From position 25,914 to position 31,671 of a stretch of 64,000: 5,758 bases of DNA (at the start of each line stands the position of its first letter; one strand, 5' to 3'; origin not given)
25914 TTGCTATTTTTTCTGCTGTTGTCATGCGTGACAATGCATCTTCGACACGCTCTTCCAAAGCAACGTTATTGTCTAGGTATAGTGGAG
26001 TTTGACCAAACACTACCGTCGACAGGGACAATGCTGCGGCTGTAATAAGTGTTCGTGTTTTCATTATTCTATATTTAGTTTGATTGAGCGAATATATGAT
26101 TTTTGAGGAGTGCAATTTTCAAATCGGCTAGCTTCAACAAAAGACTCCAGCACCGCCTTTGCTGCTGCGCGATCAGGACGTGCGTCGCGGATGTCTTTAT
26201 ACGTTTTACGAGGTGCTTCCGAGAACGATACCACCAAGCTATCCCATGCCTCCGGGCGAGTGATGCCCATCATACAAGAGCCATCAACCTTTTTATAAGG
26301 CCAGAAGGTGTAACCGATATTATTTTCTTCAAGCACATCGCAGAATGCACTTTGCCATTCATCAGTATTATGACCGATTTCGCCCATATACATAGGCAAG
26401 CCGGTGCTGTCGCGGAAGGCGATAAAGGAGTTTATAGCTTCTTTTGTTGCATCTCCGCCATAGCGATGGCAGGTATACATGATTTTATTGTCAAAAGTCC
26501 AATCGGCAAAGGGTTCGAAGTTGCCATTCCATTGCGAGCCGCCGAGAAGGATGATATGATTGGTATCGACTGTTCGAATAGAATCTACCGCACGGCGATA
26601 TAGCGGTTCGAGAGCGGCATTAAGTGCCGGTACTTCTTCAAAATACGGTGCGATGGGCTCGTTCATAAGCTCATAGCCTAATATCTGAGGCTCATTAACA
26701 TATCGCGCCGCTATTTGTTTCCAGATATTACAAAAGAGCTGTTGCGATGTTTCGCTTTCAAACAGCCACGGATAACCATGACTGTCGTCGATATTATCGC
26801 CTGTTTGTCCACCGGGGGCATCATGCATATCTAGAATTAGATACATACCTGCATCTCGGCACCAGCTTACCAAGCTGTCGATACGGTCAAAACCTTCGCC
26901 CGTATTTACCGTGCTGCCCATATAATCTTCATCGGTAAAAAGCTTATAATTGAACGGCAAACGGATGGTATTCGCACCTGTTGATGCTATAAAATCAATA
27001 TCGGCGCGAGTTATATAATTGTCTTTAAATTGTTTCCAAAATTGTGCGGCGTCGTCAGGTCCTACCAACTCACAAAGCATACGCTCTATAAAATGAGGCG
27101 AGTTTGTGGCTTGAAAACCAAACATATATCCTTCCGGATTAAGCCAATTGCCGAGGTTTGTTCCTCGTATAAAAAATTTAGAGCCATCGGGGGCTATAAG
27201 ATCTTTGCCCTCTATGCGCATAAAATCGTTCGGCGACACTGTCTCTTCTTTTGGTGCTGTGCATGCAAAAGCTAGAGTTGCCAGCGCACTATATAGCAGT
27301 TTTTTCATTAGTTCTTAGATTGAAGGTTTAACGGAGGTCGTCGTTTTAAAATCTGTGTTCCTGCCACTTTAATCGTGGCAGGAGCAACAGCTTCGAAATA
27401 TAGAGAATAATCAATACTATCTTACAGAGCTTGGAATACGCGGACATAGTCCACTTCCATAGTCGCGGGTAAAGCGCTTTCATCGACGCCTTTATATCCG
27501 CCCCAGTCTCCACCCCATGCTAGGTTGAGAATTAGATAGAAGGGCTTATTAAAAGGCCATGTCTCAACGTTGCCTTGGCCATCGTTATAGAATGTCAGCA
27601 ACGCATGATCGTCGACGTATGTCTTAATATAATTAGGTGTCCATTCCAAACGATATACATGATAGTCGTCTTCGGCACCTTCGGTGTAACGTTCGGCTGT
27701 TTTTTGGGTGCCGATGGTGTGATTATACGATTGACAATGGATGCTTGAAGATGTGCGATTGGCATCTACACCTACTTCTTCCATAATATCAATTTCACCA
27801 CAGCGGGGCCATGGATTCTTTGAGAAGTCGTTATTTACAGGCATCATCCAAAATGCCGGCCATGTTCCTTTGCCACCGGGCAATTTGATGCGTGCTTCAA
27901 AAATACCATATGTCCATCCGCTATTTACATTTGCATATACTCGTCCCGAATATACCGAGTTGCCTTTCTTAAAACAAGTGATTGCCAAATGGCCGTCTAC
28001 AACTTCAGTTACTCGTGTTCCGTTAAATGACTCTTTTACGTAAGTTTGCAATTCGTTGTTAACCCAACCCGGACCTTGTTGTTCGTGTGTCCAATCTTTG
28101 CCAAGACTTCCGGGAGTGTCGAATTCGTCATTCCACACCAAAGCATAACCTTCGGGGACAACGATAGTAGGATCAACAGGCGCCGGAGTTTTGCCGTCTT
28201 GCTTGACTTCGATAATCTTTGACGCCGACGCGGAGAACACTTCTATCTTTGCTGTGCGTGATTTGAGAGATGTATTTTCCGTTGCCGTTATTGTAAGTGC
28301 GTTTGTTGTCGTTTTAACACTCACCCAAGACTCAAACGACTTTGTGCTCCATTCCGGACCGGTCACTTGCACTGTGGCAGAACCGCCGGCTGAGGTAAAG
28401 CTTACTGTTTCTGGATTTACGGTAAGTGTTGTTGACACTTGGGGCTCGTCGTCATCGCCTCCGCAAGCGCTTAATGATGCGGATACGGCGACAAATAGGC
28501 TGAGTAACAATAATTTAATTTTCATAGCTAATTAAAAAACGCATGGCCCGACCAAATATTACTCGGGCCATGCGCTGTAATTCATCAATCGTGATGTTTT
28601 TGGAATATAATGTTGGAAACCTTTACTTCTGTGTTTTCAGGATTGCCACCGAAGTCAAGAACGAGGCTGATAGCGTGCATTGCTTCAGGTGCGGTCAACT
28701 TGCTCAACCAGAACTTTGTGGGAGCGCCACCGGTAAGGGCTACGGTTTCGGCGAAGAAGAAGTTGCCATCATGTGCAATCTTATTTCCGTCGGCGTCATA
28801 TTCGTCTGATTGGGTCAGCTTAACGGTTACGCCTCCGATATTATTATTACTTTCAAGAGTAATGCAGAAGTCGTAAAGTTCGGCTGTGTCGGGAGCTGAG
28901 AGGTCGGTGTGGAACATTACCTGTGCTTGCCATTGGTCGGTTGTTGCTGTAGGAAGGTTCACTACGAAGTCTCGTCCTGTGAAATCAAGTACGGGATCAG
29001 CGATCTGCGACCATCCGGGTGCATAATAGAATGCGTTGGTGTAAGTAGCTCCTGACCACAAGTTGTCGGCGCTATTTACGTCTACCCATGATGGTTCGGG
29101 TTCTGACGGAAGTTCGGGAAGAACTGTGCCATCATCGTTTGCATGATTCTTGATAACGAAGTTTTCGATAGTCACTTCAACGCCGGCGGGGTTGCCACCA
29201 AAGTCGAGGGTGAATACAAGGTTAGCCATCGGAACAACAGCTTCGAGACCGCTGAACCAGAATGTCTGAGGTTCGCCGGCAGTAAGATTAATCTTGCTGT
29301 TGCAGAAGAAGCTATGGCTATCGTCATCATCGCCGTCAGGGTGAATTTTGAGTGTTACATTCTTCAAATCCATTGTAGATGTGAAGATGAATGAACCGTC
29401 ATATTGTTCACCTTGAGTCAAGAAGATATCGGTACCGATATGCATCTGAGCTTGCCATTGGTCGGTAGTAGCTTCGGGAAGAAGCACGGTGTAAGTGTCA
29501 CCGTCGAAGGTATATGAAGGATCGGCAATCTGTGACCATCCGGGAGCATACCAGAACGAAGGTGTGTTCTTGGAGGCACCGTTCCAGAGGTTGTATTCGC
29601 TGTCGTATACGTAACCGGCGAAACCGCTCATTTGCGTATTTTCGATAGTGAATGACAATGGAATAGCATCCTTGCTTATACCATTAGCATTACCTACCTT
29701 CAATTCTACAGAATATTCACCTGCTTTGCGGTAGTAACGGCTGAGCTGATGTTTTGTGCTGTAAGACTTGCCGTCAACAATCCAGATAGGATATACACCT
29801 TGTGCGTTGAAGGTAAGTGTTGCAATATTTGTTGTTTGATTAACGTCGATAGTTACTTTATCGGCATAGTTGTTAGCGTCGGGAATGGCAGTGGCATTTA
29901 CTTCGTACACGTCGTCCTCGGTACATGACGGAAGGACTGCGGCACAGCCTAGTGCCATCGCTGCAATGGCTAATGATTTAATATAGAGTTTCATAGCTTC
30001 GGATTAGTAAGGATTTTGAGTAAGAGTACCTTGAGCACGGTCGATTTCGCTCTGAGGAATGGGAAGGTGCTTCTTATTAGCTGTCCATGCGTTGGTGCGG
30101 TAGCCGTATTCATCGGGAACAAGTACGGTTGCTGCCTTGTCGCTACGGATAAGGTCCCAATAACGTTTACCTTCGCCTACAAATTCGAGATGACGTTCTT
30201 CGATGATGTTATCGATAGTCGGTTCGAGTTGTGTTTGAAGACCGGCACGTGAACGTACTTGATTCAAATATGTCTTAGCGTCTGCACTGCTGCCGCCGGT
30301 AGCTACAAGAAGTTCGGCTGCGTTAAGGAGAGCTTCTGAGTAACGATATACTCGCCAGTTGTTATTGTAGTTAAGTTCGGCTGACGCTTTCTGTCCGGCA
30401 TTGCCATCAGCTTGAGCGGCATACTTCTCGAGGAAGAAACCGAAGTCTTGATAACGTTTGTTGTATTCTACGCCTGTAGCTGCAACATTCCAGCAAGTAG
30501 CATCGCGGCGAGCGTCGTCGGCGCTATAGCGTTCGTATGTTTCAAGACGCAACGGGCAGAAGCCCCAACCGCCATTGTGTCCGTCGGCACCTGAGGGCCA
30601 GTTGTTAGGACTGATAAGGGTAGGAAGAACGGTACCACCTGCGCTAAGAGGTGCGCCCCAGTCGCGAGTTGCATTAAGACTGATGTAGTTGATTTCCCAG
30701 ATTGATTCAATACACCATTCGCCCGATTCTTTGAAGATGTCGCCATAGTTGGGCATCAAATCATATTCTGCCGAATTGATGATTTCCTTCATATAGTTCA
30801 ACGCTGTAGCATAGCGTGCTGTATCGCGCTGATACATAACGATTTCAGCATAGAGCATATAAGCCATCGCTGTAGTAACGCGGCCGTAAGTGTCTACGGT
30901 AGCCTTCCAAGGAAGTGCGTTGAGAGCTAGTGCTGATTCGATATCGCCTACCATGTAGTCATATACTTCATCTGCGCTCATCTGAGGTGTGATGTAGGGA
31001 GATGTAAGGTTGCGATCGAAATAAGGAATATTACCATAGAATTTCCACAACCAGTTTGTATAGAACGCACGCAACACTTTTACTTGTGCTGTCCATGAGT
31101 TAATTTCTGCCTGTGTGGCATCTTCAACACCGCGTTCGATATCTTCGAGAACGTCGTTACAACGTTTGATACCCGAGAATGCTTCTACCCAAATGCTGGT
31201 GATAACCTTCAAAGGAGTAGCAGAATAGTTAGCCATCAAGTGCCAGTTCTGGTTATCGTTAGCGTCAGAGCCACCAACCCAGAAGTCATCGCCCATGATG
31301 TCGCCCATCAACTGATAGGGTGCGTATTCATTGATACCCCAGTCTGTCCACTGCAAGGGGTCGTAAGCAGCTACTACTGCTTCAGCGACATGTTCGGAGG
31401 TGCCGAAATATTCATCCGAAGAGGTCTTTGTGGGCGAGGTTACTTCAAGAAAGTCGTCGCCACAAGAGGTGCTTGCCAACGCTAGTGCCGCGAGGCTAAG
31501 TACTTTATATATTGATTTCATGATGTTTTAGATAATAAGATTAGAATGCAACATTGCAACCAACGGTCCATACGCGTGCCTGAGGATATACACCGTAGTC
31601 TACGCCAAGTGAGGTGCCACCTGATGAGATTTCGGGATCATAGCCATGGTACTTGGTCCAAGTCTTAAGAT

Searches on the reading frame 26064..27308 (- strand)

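Call 56: search_protein_families(library=pfam, proteins=[window:26064-27308:-], max_evalue=0.00001)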
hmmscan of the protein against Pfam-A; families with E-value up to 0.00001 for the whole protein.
window:26064-27308:- (414 aa): 1 family
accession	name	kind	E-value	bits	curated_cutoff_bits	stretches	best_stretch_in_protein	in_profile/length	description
PF00150.24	Cellulase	-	4.7e-39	135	23.5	1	96-338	19-268/272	Cellulase (glycosyl hydrolase family 5)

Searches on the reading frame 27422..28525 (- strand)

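Call 56: search_protein_families(library=pfam, proteins=[window:27422-28525:-], max_evalue=0.00001)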
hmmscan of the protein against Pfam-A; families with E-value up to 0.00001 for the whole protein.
window:27422-28525:- (367 aa): 3 families
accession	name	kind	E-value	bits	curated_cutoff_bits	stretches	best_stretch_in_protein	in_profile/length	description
PF00722.28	Glyco_hydro_16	-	2.7e-23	82.8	22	1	174-360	16-173/175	Glycosyl hydrolases family 16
PF03935.22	SKN1_KRE6_Sbg1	-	3e-11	42.9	30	1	275-366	353-451/501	Beta-glucan synthesis-associated protein SKN1/KRE6/Sbg1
PF13004.13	BACON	-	3.1e-07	30.7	25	1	59-109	3-60/61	Putative binding domain, N-terminal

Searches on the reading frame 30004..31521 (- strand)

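Call 75: search_protein_families(library=pfam, proteins=[window:30004-31521:-], max_evalue=0.00001)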
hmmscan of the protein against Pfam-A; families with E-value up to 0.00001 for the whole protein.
window:30004-31521:- (505 aa): 2 families
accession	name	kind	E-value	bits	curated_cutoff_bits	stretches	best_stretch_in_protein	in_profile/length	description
PF07980.17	SusD_RagB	-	3.8e-30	106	23.1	1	348-505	119-296/297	SusD family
PF14322.12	SusD-like_3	-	2.4e-16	61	27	1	23-226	1-188/191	Starch-binding associating with outer membrane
